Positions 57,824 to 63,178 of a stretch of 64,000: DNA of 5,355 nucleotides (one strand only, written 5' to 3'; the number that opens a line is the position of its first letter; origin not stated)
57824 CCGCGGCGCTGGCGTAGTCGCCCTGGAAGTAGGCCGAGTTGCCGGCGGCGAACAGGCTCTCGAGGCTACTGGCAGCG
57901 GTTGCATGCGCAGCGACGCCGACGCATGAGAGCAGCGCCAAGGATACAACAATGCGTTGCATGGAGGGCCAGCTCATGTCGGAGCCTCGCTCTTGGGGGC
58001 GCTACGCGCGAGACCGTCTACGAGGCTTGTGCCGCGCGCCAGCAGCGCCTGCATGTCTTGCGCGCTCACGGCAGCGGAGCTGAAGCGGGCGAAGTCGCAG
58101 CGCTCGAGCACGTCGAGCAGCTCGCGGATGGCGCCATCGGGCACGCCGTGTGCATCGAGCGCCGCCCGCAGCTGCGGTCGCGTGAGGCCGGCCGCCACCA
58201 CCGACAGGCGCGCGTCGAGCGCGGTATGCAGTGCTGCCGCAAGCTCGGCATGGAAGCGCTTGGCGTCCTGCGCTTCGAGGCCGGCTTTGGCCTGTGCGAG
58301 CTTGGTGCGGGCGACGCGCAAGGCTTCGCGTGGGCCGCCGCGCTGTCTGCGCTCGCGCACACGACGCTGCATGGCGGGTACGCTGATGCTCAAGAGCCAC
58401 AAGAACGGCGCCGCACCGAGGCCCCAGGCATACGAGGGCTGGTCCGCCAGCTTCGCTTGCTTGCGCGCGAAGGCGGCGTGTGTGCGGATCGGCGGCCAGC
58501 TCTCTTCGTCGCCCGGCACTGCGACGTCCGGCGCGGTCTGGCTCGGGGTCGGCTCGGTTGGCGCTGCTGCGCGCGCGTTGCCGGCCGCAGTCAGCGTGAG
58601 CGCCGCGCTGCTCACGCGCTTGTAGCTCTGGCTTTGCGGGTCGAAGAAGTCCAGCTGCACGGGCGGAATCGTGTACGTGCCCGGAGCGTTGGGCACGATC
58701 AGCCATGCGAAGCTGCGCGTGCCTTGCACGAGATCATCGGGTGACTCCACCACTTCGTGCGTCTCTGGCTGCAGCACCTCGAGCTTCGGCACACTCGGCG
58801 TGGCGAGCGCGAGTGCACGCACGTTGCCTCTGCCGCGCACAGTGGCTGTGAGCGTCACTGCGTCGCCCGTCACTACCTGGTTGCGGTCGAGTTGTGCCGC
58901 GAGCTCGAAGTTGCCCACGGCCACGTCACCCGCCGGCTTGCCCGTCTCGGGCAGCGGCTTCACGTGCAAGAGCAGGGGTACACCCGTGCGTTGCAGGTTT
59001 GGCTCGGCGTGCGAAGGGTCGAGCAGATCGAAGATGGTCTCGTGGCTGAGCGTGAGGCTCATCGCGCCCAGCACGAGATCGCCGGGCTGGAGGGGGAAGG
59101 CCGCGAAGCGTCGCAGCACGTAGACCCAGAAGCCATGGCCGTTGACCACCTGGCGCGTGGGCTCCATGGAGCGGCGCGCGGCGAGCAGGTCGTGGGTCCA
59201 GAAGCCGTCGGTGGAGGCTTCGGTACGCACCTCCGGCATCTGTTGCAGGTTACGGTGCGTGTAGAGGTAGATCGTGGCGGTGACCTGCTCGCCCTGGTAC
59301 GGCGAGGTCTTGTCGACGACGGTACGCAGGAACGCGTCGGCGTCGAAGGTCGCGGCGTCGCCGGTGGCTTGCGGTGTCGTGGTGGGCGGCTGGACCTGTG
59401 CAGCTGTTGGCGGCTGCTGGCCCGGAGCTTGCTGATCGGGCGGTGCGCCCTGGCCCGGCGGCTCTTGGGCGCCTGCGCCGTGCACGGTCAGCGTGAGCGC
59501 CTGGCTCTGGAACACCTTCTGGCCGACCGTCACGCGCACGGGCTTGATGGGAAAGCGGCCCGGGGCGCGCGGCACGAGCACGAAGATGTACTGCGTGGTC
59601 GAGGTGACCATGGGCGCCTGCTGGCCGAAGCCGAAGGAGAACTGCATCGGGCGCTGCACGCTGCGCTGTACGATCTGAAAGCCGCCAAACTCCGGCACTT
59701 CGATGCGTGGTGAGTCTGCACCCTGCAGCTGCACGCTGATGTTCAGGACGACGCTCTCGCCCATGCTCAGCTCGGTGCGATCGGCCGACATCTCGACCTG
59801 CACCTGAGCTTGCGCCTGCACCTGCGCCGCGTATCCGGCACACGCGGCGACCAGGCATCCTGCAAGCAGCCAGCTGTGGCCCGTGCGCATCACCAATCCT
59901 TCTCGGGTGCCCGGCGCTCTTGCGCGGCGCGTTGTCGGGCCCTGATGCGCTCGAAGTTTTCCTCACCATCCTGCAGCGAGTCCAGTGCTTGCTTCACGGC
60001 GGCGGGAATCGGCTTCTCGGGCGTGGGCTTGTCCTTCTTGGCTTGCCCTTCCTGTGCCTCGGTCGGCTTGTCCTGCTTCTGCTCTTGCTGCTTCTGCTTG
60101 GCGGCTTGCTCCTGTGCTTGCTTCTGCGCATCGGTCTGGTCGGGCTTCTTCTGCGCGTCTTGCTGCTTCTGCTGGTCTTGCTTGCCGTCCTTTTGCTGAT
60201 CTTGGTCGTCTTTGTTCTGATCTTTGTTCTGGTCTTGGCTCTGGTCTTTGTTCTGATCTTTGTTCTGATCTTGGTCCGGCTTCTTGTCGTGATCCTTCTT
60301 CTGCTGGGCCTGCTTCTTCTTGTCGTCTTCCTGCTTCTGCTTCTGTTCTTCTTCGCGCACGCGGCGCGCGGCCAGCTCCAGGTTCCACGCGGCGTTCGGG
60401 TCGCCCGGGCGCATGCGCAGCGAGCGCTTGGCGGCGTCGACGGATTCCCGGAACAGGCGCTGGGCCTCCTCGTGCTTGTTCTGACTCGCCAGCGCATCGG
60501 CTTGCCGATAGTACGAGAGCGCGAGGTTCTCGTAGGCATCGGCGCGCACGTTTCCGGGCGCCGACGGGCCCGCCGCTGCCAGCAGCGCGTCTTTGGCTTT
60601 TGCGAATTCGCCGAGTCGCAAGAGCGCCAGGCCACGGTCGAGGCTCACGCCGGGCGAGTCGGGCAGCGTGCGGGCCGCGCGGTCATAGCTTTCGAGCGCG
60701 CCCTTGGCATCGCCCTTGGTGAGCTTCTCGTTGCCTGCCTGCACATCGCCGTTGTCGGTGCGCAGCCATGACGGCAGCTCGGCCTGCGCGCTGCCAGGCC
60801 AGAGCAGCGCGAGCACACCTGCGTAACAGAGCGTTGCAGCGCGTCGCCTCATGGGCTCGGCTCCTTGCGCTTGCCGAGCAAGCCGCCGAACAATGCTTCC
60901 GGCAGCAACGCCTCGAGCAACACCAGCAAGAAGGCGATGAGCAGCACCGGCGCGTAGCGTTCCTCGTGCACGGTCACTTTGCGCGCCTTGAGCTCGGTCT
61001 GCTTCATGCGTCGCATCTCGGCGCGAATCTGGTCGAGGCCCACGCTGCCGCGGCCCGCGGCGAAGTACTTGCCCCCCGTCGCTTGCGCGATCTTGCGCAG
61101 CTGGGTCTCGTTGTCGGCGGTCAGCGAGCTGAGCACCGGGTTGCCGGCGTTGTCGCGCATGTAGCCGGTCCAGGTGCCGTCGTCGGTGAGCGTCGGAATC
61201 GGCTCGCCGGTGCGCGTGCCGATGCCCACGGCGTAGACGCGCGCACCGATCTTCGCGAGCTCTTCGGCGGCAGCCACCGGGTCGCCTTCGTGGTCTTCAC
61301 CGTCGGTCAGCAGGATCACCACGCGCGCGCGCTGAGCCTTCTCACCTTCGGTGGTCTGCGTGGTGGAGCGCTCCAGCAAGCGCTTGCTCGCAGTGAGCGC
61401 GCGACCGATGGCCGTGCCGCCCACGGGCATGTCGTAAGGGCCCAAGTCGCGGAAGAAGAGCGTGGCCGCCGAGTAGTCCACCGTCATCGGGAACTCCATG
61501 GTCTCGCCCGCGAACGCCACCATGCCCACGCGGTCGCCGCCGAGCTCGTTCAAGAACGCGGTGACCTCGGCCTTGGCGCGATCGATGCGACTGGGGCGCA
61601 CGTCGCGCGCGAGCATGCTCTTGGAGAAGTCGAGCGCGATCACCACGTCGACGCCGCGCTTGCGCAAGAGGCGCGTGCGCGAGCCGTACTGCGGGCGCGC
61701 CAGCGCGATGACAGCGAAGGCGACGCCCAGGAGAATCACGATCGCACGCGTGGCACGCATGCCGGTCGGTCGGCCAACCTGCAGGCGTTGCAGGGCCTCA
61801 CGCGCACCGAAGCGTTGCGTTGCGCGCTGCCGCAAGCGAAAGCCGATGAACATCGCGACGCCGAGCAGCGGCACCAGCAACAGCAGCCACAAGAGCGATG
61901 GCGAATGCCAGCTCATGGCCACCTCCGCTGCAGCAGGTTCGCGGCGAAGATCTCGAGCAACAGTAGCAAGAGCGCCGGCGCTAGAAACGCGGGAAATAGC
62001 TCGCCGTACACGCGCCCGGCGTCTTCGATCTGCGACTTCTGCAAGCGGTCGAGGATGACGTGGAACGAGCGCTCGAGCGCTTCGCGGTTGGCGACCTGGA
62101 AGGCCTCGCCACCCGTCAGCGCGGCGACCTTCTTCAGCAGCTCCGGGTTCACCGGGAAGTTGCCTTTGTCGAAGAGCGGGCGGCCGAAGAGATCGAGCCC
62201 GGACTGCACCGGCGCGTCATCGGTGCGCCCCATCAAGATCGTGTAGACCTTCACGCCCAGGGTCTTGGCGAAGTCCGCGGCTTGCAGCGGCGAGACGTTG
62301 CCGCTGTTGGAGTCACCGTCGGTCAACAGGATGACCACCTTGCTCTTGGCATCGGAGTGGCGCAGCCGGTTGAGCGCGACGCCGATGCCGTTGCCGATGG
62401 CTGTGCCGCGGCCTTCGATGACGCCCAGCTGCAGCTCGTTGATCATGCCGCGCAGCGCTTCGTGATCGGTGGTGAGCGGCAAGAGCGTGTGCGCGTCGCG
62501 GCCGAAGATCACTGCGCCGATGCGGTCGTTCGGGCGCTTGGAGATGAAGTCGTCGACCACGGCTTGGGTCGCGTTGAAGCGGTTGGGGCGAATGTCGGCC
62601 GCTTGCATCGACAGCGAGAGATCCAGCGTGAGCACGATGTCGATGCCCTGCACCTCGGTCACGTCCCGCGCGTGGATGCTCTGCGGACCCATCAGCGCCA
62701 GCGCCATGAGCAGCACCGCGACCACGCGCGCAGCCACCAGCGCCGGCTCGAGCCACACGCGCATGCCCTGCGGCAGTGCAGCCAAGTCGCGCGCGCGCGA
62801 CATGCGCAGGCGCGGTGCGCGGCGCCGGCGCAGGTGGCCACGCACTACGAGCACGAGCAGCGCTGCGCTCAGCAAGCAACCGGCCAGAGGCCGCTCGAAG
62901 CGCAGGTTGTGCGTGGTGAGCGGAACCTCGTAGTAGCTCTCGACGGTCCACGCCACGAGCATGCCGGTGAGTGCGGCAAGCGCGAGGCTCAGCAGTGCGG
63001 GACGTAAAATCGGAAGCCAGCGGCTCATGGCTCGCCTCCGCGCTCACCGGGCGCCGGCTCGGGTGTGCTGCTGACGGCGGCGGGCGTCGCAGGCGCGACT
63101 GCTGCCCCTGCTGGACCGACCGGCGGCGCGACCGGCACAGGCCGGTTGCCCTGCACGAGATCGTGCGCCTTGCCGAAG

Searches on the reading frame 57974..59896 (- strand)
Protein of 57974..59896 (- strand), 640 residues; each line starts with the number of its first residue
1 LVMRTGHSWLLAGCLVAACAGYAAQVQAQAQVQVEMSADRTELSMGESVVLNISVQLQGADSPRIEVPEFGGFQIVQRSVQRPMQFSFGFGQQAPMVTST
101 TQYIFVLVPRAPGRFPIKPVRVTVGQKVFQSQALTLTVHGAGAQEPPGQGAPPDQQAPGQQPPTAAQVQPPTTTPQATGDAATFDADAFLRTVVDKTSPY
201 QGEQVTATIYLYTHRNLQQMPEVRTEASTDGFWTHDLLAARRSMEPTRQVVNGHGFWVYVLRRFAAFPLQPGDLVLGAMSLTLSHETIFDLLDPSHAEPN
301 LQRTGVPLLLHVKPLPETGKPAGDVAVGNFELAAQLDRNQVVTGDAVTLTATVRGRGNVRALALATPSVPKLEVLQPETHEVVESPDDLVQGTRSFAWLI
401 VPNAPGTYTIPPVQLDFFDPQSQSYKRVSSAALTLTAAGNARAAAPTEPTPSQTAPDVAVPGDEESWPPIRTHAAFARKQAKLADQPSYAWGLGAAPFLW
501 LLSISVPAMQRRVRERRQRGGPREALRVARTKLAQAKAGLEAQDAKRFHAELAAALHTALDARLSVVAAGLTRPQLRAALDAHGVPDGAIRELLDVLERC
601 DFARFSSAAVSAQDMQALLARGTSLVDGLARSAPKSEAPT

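Call 71: search_protein_families(library=pfam, proteins=[window:57974-59896:-], max_evalue=0.0001)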
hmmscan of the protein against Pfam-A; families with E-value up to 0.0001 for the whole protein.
window:57974-59896:- (640 aa): 1 family
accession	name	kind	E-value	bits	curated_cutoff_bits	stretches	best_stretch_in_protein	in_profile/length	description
PF13584.12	BatD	-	1.8e-32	112.3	24.1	2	37-138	2-92/92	BatD DUF11 like domain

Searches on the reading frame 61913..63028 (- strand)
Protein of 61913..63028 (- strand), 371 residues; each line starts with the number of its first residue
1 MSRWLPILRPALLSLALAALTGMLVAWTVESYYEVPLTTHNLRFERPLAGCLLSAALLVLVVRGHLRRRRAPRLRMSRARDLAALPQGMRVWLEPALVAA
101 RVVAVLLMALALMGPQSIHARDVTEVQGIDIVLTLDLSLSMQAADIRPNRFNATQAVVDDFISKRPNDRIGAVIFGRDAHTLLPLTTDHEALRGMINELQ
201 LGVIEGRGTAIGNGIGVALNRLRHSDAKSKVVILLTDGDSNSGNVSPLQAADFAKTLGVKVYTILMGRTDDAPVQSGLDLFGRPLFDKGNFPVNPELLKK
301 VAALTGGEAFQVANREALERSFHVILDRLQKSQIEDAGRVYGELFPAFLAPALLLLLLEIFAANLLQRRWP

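Call 71: search_protein_families(library=pfam, proteins=[window:61913-63028:-], max_evalue=0.0001)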
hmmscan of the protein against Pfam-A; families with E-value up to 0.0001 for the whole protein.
window:61913-63028:- (371 aa): 4 families
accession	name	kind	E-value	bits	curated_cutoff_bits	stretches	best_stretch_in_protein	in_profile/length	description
PF13519.12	VWA_2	-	5.7e-20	72.4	27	1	131-238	1-106/107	von Willebrand factor type A domain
PF00092.34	VWA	-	1.1e-18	68.4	23.8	1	130-272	1-145/174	von Willebrand factor type A domain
PF01882.25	DUF58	-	1.8e-07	31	23.4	1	118-238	25-143/216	Protein of unknown function DUF58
PF06707.17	DUF1194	-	8.5e-05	22.3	27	0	205-272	91-160/206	Protein of unknown function (DUF1194)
